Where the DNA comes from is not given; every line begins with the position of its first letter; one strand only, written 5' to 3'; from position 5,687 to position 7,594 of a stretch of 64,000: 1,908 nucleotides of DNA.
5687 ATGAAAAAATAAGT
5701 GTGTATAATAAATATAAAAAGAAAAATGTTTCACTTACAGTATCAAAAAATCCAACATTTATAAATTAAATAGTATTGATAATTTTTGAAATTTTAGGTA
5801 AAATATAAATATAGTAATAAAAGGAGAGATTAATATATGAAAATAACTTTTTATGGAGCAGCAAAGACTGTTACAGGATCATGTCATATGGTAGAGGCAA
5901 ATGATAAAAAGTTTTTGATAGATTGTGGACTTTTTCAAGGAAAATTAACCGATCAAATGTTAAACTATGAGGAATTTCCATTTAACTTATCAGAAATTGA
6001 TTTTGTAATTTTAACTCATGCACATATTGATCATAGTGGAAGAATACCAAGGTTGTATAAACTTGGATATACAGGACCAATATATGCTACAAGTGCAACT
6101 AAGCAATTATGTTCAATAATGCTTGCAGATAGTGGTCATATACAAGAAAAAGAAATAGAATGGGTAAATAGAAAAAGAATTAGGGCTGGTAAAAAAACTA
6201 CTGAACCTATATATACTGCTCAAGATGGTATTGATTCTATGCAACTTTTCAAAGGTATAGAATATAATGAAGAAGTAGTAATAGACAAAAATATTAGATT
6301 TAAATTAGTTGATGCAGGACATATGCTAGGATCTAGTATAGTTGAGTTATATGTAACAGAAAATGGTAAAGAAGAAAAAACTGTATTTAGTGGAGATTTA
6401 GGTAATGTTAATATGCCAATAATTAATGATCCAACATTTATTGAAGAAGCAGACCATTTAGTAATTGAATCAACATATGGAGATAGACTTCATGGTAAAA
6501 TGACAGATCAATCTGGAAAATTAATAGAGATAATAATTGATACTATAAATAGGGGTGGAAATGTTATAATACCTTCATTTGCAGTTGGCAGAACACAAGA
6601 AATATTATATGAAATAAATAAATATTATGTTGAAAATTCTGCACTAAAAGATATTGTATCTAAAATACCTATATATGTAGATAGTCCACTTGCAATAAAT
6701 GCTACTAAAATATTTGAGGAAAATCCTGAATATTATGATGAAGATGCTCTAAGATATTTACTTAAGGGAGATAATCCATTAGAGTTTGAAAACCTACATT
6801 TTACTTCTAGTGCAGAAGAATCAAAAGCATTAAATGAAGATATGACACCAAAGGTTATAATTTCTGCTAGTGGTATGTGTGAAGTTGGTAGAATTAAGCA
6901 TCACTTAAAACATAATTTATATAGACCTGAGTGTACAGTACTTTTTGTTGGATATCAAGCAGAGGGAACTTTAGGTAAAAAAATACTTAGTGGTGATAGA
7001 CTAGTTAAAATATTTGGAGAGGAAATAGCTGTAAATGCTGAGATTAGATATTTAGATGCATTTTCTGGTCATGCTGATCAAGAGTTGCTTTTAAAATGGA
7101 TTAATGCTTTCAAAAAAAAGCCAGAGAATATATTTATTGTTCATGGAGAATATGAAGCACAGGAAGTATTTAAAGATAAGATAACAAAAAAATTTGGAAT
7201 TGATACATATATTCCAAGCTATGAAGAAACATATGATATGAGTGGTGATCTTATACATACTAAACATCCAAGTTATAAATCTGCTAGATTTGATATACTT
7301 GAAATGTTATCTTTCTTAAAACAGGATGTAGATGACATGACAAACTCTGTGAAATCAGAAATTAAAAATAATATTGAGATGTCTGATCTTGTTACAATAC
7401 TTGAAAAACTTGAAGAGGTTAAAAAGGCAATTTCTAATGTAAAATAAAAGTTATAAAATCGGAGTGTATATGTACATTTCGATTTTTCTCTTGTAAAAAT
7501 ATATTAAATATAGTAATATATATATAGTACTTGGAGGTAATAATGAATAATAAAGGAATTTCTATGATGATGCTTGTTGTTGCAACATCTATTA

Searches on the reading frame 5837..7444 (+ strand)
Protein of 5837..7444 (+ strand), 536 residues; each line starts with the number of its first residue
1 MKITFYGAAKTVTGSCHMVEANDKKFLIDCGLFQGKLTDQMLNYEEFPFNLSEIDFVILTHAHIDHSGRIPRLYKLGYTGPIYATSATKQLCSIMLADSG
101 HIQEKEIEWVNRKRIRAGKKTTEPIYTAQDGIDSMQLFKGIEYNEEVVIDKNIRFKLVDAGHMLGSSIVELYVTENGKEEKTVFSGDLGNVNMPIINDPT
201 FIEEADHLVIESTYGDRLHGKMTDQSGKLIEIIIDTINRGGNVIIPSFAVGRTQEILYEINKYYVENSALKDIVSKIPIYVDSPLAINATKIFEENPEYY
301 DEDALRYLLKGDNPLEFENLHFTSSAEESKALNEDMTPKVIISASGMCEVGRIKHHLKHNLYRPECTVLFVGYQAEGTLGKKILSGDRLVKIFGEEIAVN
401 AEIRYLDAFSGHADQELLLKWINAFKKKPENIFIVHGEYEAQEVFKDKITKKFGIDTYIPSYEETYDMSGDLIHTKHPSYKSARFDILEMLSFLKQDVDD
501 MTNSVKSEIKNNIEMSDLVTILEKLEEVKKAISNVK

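Call 42: search_protein_families(library=pfam, proteins=[window:5837-7444:+], max_evalue=0.00001)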
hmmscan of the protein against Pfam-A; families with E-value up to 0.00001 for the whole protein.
window:5837-7444:+ (536 aa): 5 families
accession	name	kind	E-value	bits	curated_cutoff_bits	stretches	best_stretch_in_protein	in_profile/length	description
PF10996.14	Beta-Casp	-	7.9e-43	146.2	27.7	1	253-383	1-120/120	Beta-Casp domain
PF07521.17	RMMBL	-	1.7e-21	76.4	21.6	1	397-460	2-63/63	Zn-dependent metallo-hydrolase RNA specificity domain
PF00753.33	Lactamase_B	-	1.4e-10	41.9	22.7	1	13-83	5-73/196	Metallo-beta-lactamase superfamily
PF16661.11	Lactamase_B_6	-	5.4e-10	39.4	27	1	19-171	2-149/193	Metallo-beta-lactamase superfamily domain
PF12706.13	Lactamase_B_2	-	4e-09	36.8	27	1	26-216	3-169/200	Beta-lactamase superfamily domain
